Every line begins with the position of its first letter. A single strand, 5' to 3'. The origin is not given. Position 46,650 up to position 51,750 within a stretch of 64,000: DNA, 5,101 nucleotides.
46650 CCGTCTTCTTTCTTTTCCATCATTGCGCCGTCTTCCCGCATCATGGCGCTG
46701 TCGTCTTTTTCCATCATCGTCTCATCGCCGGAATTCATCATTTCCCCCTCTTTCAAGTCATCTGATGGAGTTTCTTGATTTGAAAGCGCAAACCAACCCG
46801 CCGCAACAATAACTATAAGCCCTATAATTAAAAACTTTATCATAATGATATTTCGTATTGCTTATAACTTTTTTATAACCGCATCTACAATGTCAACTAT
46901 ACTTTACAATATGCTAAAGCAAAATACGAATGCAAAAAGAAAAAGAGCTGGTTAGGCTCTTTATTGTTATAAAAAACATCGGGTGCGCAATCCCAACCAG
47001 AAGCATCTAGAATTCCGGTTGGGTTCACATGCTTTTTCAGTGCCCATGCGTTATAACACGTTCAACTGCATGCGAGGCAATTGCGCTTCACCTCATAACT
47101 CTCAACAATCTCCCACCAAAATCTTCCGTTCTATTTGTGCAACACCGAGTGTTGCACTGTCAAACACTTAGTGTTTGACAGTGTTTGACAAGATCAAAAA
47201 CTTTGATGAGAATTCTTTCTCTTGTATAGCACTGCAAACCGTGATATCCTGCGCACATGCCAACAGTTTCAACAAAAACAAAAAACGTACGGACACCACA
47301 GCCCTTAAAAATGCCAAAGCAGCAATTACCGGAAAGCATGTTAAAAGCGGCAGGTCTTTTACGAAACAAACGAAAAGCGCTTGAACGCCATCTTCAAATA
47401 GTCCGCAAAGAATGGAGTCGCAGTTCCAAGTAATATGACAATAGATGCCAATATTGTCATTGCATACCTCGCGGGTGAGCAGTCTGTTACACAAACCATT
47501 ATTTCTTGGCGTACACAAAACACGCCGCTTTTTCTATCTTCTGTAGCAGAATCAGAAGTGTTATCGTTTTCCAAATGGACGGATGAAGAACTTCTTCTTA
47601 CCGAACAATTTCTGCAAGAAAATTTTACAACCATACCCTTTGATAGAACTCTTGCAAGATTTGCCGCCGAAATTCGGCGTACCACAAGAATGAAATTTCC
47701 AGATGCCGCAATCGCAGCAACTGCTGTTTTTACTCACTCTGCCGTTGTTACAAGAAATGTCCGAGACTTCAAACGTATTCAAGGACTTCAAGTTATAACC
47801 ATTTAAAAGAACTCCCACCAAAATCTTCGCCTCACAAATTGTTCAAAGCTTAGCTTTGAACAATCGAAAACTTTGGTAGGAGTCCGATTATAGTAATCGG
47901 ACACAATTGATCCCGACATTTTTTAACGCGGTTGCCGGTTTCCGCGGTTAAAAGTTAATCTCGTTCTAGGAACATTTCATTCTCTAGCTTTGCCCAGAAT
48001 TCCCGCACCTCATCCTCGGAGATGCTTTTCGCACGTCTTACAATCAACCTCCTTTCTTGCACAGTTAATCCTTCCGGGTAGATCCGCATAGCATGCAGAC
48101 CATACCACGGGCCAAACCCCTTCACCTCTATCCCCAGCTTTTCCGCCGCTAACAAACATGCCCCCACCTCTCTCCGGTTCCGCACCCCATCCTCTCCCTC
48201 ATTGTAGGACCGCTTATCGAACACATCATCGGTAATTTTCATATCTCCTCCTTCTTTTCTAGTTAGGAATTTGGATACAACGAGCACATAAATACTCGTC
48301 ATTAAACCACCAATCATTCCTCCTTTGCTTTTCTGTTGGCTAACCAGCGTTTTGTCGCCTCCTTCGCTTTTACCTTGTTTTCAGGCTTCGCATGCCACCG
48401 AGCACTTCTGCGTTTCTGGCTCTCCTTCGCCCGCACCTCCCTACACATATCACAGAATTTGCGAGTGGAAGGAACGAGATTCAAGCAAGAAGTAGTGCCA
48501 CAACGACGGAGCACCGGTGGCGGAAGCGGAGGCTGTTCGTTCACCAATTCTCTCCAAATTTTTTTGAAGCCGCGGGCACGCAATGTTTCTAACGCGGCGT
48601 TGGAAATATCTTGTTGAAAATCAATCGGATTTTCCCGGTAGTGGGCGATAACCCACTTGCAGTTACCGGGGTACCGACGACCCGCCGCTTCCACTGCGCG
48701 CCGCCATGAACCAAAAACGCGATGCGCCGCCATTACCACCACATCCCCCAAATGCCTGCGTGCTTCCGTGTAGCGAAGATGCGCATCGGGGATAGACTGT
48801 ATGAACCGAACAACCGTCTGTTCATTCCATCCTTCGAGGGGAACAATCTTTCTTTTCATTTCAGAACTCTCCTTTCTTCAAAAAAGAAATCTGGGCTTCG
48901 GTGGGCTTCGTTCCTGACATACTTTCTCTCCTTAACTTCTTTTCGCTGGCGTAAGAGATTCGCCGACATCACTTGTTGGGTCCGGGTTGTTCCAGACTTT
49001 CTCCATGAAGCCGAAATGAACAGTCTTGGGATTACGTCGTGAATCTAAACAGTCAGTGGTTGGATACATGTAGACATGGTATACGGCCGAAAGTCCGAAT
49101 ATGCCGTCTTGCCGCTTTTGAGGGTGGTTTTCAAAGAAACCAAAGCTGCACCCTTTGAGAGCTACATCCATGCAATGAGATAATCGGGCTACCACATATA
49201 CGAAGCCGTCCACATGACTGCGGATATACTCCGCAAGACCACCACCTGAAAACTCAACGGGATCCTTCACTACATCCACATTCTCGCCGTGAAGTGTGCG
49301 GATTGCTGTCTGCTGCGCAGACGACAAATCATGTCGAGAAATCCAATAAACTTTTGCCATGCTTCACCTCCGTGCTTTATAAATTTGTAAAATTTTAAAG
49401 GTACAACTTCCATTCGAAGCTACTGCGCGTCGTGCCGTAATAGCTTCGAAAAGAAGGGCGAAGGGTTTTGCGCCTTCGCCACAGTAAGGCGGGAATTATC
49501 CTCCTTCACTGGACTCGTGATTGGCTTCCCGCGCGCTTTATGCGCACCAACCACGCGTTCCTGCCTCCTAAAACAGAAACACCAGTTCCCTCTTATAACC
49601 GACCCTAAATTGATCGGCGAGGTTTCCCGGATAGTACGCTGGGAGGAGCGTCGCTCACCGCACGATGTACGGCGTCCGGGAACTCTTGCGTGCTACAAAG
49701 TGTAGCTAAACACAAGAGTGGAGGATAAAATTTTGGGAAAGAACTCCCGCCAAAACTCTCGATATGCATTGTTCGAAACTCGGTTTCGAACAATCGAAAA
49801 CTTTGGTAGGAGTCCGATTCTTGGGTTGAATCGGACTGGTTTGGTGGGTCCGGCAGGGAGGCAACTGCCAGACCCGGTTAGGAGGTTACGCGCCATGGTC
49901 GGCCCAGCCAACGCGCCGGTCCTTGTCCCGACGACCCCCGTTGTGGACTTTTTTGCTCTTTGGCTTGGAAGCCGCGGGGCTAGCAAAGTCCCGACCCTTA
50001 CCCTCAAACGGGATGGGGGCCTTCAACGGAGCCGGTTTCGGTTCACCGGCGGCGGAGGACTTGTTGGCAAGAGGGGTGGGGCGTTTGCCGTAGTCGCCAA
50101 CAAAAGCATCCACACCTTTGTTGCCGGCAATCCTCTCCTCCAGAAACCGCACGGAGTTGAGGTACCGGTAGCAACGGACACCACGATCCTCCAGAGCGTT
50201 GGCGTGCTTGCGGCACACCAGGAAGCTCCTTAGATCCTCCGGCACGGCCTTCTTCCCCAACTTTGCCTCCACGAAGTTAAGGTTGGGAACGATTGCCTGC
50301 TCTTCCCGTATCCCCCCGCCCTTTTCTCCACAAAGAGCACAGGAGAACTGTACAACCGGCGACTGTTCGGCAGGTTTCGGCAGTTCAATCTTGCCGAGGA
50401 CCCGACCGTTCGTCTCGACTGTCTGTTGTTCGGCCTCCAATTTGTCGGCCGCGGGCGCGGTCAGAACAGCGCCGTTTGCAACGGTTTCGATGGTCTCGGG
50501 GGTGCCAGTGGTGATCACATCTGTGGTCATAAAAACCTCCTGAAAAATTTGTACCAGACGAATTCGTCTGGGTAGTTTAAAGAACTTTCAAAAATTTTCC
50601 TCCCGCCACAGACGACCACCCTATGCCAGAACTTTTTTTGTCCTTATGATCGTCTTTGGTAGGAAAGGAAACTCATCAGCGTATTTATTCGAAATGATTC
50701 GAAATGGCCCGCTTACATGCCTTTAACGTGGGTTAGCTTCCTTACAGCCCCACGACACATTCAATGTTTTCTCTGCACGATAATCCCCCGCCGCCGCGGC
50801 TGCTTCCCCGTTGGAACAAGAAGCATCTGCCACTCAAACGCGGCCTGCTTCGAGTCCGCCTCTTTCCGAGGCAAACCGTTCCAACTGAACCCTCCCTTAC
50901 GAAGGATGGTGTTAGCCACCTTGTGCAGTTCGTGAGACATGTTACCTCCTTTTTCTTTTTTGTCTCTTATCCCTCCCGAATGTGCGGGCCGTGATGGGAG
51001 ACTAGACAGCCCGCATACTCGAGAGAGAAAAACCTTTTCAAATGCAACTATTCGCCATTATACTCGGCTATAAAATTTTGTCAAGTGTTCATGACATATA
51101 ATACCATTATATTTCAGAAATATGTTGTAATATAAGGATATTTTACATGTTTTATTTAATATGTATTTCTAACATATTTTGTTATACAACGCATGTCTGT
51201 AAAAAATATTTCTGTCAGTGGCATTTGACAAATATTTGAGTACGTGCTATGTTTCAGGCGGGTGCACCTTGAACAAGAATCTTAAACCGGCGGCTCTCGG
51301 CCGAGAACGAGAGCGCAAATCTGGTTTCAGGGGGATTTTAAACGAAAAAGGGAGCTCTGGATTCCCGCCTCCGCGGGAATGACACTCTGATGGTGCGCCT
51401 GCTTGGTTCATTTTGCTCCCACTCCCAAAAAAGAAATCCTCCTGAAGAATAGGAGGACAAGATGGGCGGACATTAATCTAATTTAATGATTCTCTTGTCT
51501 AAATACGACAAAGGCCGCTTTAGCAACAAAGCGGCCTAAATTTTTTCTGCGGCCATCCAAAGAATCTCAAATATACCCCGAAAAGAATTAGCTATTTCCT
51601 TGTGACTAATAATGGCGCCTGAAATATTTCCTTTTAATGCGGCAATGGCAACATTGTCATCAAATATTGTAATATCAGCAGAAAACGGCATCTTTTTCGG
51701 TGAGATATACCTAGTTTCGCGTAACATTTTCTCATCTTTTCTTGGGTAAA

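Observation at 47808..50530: GC-rich four-gene cassette of unknown function bracketed by repeat family G that carries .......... palindromes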

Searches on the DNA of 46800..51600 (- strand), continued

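Call 101: search_with_rna_model(model_id=R1, sources=[L003, L011, L013, L014, L015, L016, L017, L018, L019, L020, L021, L022, L023, L024, L025, L026, L027, L028, L029, L030, L031, L032, L033, L034, L035, L036, L037, L038, L039, L040, L041, L042, L043, L044, L045, L006, L008, L009, L010, L004], max_evalue=0.001, make_alignment=true)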
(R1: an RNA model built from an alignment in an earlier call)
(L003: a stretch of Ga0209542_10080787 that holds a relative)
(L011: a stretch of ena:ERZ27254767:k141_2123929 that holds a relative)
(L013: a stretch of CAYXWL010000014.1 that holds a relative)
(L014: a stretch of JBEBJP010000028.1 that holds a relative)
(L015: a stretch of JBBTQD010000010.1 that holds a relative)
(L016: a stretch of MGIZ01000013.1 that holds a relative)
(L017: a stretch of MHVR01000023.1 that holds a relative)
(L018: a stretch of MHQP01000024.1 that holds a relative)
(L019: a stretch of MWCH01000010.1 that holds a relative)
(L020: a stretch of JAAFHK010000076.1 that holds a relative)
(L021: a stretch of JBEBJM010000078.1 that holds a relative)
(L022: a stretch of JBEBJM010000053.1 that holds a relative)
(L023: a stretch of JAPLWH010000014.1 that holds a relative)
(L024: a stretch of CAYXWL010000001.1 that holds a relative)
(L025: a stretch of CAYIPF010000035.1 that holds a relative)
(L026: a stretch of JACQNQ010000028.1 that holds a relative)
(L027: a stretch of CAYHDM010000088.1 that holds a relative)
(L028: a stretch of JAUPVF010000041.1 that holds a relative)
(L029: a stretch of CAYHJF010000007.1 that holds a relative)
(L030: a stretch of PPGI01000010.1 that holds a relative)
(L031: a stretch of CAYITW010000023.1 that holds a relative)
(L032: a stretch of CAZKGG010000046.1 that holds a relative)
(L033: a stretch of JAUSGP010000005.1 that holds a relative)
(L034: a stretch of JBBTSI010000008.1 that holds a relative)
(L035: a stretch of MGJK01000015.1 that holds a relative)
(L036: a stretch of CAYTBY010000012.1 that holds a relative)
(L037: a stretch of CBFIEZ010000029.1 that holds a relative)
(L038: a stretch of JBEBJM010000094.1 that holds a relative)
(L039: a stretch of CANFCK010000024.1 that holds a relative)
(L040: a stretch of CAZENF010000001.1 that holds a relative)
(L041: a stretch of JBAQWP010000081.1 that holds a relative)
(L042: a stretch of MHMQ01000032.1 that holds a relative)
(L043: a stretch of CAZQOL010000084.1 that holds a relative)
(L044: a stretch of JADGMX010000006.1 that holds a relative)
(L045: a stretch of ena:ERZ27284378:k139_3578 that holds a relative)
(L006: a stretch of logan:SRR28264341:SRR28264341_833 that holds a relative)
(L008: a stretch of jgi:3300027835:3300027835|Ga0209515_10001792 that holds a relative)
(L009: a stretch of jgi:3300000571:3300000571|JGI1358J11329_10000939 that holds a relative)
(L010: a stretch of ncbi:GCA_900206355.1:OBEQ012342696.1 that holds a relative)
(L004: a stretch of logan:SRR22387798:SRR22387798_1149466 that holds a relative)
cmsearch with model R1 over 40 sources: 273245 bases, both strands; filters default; matches with E-value up to 0.001: 124.
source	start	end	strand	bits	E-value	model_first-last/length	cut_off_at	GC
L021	709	814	-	92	1.4e-23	1-105/105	no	0.42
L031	3288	3389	-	87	4.2e-22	1-105/105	no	0.37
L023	3164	3271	-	84.7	1.9e-21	1-105/105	no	0.42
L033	4183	4286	+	83.3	4.9e-21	1-105/105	no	0.43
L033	2773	2874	+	81.5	1.6e-20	1-105/105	no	0.37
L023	5371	5476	-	81.3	1.8e-20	1-105/105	no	0.4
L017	984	1089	+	81.2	1.9e-20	1-105/105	no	0.4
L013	4812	4914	+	79.8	4.8e-20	1-105/105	no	0.42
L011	5893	5999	+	79.5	6e-20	1-105/105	no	0.46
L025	647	750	-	77.4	2.4e-19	1-105/105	no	0.38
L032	340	440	-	77.2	2.7e-19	1-105/105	no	0.41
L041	1694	1800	+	76.8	3.6e-19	1-105/105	no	0.41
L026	13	120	-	76.3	4.9e-19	1-105/105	no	0.34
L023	1883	1988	-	76.1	5.6e-19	1-105/105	no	0.42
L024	3393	3497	+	75.9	6.7e-19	1-105/105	no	0.37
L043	2495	2590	-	74.9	1.3e-18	1-105/105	no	0.38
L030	2265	2365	+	73.1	4.2e-18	1-105/105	no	0.45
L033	7633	7736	+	72.9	4.9e-18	1-105/105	no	0.45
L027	3015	3115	+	72.8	5.2e-18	1-105/105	no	0.39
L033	6326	6423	+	72.6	5.8e-18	1-105/105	no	0.48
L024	1908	2010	+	71.8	1e-17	1-105/105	no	0.37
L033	5332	5433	+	69.5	4.7e-17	1-105/105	no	0.42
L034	1289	1396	-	69.4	4.8e-17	1-105/105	no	0.4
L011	6493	6595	+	68.1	1.1e-16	1-105/105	no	0.41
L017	676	777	+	67.8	1.5e-16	1-105/105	no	0.44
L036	7793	7900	-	67.3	2e-16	1-105/105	no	0.41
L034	4140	4246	-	66.9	2.6e-16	1-105/105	no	0.38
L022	4044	4148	-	66.1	4.4e-16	1-105/105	no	0.43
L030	2915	3011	+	65.5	6.6e-16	1-105/105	no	0.42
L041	1281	1389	+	64.4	1.4e-15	1-105/105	no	0.43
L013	4063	4172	+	64.2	1.5e-15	1-105/105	no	0.39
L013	4441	4546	+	64.2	1.6e-15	1-105/105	no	0.46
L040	7042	7148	-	64.1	1.7e-15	1-105/105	no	0.38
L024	2766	2869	+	63.8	2.1e-15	1-105/105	no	0.43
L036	7311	7409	-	63.7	2.2e-15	1-105/105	no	0.31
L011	5500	5600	+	62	6.8e-15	1-105/105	no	0.42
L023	4007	4112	-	62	6.9e-15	1-105/105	no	0.44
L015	1705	1809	-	61.5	9.4e-15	1-105/105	no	0.46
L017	1484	1596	+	61.2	1.2e-14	1-105/105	no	0.43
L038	290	402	-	60.8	1.5e-14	1-105/105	no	0.41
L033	3296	3393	+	58.9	5.2e-14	1-105/105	no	0.44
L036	3613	3708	-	58.6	6.4e-14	1-105/105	no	0.44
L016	7127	7233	+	58.6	6.5e-14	1-105/105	no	0.5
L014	6813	6937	-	58.5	6.9e-14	1-105/105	no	0.36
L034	2729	2820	-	58.2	8.4e-14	1-105/105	no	0.36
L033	7125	7225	+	57.2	1.7e-13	1-105/105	no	0.36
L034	3110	3205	-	57.2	1.7e-13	1-105/105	no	0.36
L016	6567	6671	+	55.6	4.8e-13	1-105/105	no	0.44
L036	6680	6779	-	55.2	6.3e-13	1-105/105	no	0.43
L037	7636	7751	+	55.1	6.6e-13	1-105/105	no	0.49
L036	6360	6457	-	54.3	1.1e-12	1-105/105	no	0.52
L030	1867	1984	+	53.2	2.3e-12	1-105/105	no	0.42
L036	5722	5825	-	52.3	4.3e-12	1-105/105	no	0.41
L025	1370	1515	-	52.3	4.4e-12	1-105/105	no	0.38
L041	2156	2258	+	50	1.9e-11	1-105/105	no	0.39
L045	13238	13326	+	49.8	2.3e-11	1-105/105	no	0.39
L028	7902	7997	-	48.7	4.6e-11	1-105/105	no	0.4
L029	2846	2950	+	48.3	6.3e-11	1-105/105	no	0.41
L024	2434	2544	+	47.7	8.9e-11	1-105/105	no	0.42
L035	4103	4206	-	47.2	1.3e-10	1-105/105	no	0.48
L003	3515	3632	-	46.9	1.5e-10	1-105/105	no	0.43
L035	4816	4920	-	46.9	1.6e-10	1-105/105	no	0.49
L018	296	394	+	44.6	7.1e-10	1-105/105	no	0.47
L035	3487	3585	-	43.8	1.2e-09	1-105/105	no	0.52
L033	2803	2842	-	41.5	5.7e-09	32-71/105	no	0.32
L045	10634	10791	+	41.3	6.4e-09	1-105/105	no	0.38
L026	51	125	+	39.3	2.4e-08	31-105/105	no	0.36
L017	1014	1054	-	39.2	2.6e-08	32-71/105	no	0.24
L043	2526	2565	+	39.1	2.8e-08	32-71/105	no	0.25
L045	14206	14309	+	39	2.9e-08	1-105/105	no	0.33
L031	3321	3360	+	38.8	3.4e-08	32-71/105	no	0.28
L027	3024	3086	-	38.1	5.4e-08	32-96/105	no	0.4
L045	15604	15740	+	36.4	1.7e-07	1-105/105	no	0.42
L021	743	782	+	36.3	1.8e-07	32-71/105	no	0.28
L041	1723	1763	-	36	2.1e-07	32-71/105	no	0.29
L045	6989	7121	+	35.9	2.3e-07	1-105/105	no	0.37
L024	1936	1975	-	35.9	2.3e-07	32-71/105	no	0.28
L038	328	373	+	35.6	2.8e-07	32-72/105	no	0.26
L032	371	410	+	35.4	3.3e-07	32-71/105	no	0.32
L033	5362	5401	-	35.4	3.3e-07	32-71/105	no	0.32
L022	4080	4121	+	35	4.2e-07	32-72/105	no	0.31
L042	4706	4799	-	34.8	4.7e-07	1-105/105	no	0.39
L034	1325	1367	+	34.6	5.4e-07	32-74/105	no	0.44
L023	3199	3239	+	34.6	5.5e-07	32-71/105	no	0.41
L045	12889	12989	+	34.5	5.9e-07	1-105/105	no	0.43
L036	6715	6757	+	34.4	6.3e-07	32-71/105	no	0.35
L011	5927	5967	-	34.3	6.7e-07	32-71/105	no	0.39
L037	7667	7709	-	34.1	7.8e-07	32-72/105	no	0.3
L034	2755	2795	+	33.8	9.2e-07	32-71/105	no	0.27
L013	4841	4880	-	33.3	1.3e-06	32-71/105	no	0.3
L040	7079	7117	+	32.8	1.9e-06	32-71/105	no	0.38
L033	3819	3928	+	31.9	3.3e-06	1-105/105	no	0.51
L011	6521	6560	-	31.8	3.5e-06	33-70/105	no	0.28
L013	4093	4138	-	31.3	4.9e-06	32-72/105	no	0.33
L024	3424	3465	-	30.9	6.4e-06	32-71/105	no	0.31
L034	4629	4729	-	30.8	6.7e-06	1-105/105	no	0.43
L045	15029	15108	+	30.8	6.8e-06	32-85/105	no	0.36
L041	2188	2229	-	30.4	8.7e-06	32-72/105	no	0.29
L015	1712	1817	+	30.2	1.1e-05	1-105/105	no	0.49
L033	4215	4250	-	30.1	1.1e-05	34-69/105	no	0.28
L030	2293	2332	-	30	1.1e-05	32-71/105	no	0.38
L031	3786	3854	-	29.9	1.2e-05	32-104/105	no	0.41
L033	7663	7703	-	29.6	1.5e-05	32-71/105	no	0.37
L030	2945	2986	-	29.4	1.8e-05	32-72/105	no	0.31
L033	4730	4835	+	29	2.2e-05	1-105/105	no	0.39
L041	1317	1353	-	28.8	2.6e-05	34-69/105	no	0.27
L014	6857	6910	+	28.7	2.7e-05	32-72/105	no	0.28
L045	6991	7110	-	28.5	3.2e-05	1-105/105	no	0.35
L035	5059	5124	-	28.4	3.3e-05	33-70/105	no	0.44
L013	4475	4514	-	28.1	4.1e-05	33-70/105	no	0.35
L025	2185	2295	-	27.6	5.9e-05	1-105/105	no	0.45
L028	7925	7964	+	27.3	6.9e-05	32-71/105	no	0.32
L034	2043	2136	-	27.2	7.8e-05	1-105/105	no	0.3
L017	1519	1560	-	27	8.5e-05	32-71/105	no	0.33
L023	5406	5446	+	26.8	0.0001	32-71/105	no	0.39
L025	682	722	+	26.8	0.0001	32-71/105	no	0.39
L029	2875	2917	-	26.4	0.00013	33-70/105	no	0.4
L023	1918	1958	+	24.9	0.00034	32-71/105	no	0.41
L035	4827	4927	+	24.8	0.00038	1-105/105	no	0.47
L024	2798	2833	-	24.7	0.0004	34-69/105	no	0.36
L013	3770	3830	+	24.3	0.00051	32-94/105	no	0.38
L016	7160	7199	-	23.6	0.00082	32-71/105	no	0.43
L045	16857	16951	+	23.5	0.00086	1-105/105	no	0.39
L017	703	743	-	23.4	0.00097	32-72/105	no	0.39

Alignment A5: 124 matches aligned to the model, 191 columns, each read 5' to 3' on its own strand. Consensus structure (alignment columns), stored with it:
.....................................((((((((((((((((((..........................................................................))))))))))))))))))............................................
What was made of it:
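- Sense-strand model hits are full length at 23-92 bits; antisense hits are partial (call 101).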

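Call 115: search_rna_families(sources=[L035, L036, L037, L038, L040, L041, L042, L043, L045], threshold=gathering)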
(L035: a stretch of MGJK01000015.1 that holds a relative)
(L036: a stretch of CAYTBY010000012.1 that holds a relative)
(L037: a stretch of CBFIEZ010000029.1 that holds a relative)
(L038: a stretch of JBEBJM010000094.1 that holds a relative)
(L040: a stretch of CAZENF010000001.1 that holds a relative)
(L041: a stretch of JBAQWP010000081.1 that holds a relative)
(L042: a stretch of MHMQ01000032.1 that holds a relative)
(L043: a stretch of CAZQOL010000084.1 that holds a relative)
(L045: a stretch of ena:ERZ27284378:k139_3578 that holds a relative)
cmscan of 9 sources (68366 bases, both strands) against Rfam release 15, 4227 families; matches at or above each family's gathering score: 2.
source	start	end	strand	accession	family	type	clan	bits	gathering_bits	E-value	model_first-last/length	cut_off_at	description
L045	6070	6143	+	RF00005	tRNA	Gene; tRNA;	CL00001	68.9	29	6.8e-13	1-71/71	no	tRNA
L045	5674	5746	+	RF00005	tRNA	Gene; tRNA;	CL00001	60.6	29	1.3e-10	1-71/71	no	tRNA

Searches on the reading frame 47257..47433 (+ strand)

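Call 8: search_protein_families(library=pfam, max_evalue=1, proteins=[window:47257-47433:+])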
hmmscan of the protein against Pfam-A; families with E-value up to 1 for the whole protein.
window:47257-47433:+ (58 aa): 1 family
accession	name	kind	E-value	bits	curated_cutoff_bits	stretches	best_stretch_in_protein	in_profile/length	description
PF12602.13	FinO_N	-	0.03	14.8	25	1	2-41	20-60/63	Fertility inhibition protein N terminal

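Call 22: search_protein_families(library=phrogs, max_evalue=0.1, proteins=[window:47257-47433:+])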
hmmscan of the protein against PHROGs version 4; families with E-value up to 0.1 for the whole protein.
window:47257-47433:+ (58 aa): 0 families

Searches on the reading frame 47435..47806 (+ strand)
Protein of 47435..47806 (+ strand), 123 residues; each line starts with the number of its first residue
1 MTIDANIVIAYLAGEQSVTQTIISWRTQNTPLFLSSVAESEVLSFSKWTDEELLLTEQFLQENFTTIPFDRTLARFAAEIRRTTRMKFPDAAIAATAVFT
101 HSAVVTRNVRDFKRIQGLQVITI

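Call 8: search_protein_families(library=pfam, max_evalue=1, proteins=[window:47435-47806:+])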
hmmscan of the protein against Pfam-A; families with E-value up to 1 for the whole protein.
window:47435-47806:+ (123 aa): 2 families
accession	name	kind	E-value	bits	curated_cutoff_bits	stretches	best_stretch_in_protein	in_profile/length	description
PF01850.27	PIN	-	1e-11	45.9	23.6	1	2-116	2-118/120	PIN domain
PF13470.12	PIN_3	-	0.13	13.6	27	1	3-110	4-115/115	PIN domain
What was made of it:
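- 47257..47806 (+): vapB-like and PIN (VapC) toxin-antitoxin pair, in opposite orientation between units C and A. Pfam PIN, E 1e-11 (call 8).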
